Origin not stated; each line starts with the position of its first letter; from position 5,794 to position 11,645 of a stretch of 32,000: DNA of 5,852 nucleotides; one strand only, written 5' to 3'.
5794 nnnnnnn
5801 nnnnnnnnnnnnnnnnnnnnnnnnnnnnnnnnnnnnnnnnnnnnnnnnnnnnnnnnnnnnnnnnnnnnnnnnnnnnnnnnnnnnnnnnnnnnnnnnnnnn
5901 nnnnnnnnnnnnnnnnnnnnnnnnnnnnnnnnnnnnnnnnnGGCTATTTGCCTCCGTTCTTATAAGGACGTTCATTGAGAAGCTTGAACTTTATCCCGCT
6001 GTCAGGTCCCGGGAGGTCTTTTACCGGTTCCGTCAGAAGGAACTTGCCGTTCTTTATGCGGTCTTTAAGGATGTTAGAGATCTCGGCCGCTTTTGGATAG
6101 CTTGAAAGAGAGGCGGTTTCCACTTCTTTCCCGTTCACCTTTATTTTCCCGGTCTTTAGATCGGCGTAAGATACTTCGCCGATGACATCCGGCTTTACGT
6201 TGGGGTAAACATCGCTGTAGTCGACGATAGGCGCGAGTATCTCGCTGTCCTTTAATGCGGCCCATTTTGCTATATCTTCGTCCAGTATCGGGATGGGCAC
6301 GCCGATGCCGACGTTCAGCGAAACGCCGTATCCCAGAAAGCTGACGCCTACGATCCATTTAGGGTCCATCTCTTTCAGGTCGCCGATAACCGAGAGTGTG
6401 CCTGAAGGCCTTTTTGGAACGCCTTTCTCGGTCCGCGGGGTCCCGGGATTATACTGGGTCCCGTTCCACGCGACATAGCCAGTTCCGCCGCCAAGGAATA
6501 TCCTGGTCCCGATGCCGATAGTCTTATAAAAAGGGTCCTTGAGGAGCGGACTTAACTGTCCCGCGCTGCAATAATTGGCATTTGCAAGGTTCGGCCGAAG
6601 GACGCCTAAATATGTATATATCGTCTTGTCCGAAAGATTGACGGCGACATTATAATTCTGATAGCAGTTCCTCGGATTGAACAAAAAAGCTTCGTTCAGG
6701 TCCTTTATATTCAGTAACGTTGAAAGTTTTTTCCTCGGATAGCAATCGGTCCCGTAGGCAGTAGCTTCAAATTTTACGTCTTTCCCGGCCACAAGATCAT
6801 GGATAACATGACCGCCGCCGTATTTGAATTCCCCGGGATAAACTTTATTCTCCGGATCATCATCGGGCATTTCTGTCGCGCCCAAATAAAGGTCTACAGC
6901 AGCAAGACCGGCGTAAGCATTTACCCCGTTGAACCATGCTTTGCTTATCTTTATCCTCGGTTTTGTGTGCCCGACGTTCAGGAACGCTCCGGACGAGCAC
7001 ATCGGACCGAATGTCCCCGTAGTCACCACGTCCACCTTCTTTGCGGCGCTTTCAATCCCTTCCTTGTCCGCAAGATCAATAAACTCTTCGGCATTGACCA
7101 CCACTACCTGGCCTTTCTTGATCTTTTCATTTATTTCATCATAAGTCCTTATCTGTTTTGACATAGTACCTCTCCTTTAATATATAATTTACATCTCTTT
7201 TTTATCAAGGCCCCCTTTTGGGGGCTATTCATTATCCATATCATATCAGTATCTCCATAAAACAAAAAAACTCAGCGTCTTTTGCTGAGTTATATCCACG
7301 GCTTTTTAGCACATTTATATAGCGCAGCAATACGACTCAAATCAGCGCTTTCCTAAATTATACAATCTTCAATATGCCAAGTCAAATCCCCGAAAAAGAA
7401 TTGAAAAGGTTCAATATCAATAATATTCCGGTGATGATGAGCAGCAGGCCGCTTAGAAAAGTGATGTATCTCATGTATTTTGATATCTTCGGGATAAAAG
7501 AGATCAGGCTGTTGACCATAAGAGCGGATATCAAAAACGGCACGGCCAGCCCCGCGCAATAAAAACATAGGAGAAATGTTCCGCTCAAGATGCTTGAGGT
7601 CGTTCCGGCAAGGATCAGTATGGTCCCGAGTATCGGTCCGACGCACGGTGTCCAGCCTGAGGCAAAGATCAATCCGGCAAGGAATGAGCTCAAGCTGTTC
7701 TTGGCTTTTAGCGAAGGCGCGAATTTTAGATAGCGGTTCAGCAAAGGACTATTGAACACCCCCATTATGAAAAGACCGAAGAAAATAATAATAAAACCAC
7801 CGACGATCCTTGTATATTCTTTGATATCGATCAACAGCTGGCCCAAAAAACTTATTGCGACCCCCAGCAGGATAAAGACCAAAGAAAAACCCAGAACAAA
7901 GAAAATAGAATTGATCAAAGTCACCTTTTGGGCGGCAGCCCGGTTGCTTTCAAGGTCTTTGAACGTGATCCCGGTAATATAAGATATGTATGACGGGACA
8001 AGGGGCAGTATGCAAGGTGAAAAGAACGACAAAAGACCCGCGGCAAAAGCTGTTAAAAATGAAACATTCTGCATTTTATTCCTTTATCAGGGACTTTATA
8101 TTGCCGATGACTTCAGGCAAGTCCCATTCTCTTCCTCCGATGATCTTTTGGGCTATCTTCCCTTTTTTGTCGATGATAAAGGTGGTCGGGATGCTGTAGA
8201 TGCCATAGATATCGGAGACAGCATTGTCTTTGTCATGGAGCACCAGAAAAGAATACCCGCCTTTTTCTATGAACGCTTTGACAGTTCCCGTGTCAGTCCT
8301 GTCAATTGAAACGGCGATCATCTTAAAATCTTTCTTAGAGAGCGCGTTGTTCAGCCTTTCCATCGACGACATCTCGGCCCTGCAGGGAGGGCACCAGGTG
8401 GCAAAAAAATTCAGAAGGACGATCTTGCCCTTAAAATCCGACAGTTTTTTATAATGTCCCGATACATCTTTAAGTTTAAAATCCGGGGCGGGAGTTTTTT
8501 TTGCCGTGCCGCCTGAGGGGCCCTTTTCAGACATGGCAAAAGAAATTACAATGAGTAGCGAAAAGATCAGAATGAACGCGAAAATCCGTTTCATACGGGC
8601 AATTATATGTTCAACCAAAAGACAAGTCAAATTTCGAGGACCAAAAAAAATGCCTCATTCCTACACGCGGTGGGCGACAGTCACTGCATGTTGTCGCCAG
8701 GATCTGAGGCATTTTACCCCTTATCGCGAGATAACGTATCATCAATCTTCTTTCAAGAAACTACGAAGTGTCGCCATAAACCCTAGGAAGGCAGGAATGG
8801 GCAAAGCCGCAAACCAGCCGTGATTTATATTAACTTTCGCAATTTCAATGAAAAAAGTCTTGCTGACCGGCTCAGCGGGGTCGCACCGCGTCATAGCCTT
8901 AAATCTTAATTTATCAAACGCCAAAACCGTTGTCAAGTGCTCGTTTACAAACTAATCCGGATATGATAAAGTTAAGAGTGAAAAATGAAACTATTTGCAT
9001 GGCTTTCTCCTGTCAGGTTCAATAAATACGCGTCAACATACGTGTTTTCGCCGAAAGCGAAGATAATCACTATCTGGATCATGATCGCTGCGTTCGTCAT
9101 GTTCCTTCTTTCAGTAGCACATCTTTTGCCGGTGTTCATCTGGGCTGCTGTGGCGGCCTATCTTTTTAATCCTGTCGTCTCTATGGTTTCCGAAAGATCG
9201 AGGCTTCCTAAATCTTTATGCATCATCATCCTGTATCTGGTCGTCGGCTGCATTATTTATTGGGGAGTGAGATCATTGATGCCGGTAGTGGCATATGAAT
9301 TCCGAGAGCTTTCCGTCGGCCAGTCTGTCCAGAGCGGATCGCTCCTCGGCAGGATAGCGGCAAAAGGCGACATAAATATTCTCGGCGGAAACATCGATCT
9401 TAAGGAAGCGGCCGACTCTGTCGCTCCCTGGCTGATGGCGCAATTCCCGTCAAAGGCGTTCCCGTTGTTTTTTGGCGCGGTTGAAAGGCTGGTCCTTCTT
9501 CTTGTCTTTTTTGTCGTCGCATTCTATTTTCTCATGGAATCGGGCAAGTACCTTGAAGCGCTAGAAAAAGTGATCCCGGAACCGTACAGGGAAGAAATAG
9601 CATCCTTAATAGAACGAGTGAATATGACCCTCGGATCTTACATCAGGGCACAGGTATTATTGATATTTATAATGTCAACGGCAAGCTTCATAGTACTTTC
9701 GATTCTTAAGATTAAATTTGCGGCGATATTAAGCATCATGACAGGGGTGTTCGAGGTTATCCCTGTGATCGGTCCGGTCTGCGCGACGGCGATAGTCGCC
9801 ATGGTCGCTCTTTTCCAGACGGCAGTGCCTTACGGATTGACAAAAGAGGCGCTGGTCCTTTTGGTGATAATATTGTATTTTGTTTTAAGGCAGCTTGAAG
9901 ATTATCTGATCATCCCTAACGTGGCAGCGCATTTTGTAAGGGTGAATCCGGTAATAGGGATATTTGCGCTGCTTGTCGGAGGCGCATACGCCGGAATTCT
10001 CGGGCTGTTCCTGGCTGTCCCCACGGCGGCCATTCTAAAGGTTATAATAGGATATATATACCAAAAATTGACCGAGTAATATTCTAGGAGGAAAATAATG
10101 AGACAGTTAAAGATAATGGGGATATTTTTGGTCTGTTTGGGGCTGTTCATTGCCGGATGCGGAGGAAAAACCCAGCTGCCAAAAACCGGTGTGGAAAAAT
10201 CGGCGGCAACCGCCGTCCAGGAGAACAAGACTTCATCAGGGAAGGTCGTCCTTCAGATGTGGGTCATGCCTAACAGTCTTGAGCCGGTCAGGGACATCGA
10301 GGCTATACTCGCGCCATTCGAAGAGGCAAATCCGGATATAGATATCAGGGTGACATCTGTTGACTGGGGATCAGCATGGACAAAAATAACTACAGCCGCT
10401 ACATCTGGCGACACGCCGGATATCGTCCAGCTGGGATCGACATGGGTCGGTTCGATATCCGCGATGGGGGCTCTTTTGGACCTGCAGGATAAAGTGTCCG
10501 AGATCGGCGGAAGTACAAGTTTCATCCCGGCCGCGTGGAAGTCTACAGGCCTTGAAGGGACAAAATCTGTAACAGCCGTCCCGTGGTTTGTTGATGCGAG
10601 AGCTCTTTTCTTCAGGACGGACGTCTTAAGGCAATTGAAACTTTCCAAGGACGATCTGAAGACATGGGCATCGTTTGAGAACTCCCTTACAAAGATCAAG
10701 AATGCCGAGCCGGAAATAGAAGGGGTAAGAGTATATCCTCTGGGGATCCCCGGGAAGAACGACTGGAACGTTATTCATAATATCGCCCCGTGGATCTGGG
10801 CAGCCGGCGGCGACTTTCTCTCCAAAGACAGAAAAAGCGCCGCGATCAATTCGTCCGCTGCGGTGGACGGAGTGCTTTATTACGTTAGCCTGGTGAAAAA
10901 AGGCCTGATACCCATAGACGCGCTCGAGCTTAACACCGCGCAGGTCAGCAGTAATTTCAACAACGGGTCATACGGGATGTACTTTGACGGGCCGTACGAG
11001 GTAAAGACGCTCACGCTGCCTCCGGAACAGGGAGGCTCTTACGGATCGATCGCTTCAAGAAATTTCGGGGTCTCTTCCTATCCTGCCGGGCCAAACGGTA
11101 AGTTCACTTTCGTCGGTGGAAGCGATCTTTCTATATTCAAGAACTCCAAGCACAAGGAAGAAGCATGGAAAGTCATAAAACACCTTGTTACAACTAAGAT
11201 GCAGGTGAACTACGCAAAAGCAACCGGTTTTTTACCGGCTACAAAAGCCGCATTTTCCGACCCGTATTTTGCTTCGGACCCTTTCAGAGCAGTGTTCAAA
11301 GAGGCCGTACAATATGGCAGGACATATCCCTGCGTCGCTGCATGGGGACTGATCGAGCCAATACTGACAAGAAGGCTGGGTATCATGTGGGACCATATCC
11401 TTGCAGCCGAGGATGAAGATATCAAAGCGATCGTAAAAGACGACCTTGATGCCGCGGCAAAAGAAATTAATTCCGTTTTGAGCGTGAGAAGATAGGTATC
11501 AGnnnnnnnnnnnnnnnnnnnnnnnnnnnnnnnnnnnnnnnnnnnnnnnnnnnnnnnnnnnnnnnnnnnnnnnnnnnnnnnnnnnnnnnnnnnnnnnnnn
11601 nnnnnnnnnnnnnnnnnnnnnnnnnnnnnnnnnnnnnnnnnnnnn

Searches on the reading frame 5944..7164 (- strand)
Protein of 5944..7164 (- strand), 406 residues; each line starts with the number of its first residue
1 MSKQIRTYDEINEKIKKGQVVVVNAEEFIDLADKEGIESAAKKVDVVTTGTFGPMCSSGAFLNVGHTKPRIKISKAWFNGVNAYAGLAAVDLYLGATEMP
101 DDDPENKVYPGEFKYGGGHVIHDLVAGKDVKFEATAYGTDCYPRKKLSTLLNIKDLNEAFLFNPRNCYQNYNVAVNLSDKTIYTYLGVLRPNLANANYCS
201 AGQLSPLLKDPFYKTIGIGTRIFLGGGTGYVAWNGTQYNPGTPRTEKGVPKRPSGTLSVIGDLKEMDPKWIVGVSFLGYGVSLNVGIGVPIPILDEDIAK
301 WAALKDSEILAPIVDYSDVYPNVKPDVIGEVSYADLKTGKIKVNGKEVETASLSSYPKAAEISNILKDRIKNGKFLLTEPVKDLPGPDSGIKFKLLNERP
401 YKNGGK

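Call 14: search_protein_families(library=pfam, proteins=[window:5944-7164:-], max_evalue=1)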
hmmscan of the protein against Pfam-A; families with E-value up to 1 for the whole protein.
window:5944-7164:- (406 aa): 1 family
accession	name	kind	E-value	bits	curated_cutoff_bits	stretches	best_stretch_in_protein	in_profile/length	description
PF01837.22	HcyBio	-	2.6e-153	510.4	26.2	1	20-377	1-349/349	Homocysteine biosynthesis enzyme, sulfur-incorporation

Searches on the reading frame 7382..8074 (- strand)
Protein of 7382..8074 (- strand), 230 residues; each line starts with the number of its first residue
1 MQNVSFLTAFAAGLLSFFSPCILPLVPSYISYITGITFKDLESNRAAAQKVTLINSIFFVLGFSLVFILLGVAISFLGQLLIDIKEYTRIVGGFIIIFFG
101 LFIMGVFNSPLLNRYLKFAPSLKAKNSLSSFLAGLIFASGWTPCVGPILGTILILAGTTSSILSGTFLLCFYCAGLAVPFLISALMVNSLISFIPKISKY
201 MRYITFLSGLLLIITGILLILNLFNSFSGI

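Call 14: search_protein_families(library=pfam, proteins=[window:7382-8074:-], max_evalue=1)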
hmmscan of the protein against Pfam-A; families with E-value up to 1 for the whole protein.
window:7382-8074:- (230 aa): 1 family
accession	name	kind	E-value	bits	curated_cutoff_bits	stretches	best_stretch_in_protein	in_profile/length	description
PF02683.22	DsbD_TM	-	2.9e-19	69.7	27.1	1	6-220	5-215/219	Cytochrome C biogenesis protein transmembrane domain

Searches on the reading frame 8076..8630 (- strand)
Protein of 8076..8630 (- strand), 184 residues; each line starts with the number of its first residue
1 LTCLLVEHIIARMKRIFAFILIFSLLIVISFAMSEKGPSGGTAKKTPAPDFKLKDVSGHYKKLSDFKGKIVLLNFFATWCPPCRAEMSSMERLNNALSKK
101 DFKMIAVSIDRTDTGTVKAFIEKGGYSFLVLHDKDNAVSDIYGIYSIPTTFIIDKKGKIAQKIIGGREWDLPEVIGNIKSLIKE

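Call 14: search_protein_families(library=pfam, proteins=[window:8076-8630:-], max_evalue=1)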
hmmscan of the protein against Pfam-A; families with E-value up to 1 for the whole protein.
window:8076-8630:- (184 aa): 13 families
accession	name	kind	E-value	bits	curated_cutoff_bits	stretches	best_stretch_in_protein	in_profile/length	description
PF00578.27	AhpC-TSA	-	2.1e-33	115.3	26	1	46-161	3-123/124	AhpC/TSA family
PF08534.16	Redoxin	-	7.1e-31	107.4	26.6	1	45-170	3-139/148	Redoxin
PF13905.12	Thioredoxin_8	-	1.4e-15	57.8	27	1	68-159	1-94/94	Thioredoxin-like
PF00085.26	Thioredoxin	-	3.5e-10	40.2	23.5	1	65-114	16-63/103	Thioredoxin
PF13098.12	Thioredoxin_2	-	2.7e-08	34.5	27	1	67-165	4-93/104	Thioredoxin-like domain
PF02630.20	SCO1-SenC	-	1.2e-07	32.2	22.8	1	49-147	2-105/134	SCO1/SenC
PF13728.12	TraF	-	0.0019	18.5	23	1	61-157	122-203/224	F plasmid transfer operon protein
PF00255.25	GSHPx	-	0.0022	18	27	1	50-107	3-59/108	Glutathione peroxidase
PF13911.12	AhpC-TSA_2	-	0.028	15.2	27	1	93-143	5-53/114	AhpC/TSA antioxidant enzyme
PF00837.23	T4_deiodinase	-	0.035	13.9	27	1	46-107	77-142/237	Iodothyronine deiodinase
PF13899.12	Thioredoxin_7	-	0.053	14.1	27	1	67-128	16-76/83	Thioredoxin-like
PF05988.18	DUF899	-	0.15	12.1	27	1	78-141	83-144/224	Bacterial protein of unknown function (DUF899)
PF23108.1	Zf-C2H2_ZNF451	-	0.27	11.5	29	1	73-94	29-50/57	Two consecutive Zinc fingers C2H2 type, ZNF451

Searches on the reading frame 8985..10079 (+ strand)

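Call 5: search_protein_families(library=pfam, proteins=[window:8985-10079:+], max_evalue=0.001)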
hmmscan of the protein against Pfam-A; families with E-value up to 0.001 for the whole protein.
window:8985-10079:+ (364 aa): 1 family
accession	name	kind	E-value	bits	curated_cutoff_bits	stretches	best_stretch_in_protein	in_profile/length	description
PF01594.21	AI-2E_transport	-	6.3e-45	154.2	34.3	1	29-357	5-325/327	AI-2E family transporter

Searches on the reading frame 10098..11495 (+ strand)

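Call 5: search_protein_families(library=pfam, proteins=[window:10098-11495:+], max_evalue=0.001)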
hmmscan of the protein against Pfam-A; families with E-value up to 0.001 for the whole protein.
window:10098-11495:+ (465 aa): 2 families
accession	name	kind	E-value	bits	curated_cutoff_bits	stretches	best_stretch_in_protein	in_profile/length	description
PF01547.30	SBP_bac_1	-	4.3e-38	132.5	26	1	68-369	11-306/307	Bacterial extracellular solute-binding protein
PF13416.11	SBP_bac_8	-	3.4e-36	125.9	27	1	70-395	2-275/279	Bacterial extracellular solute-binding protein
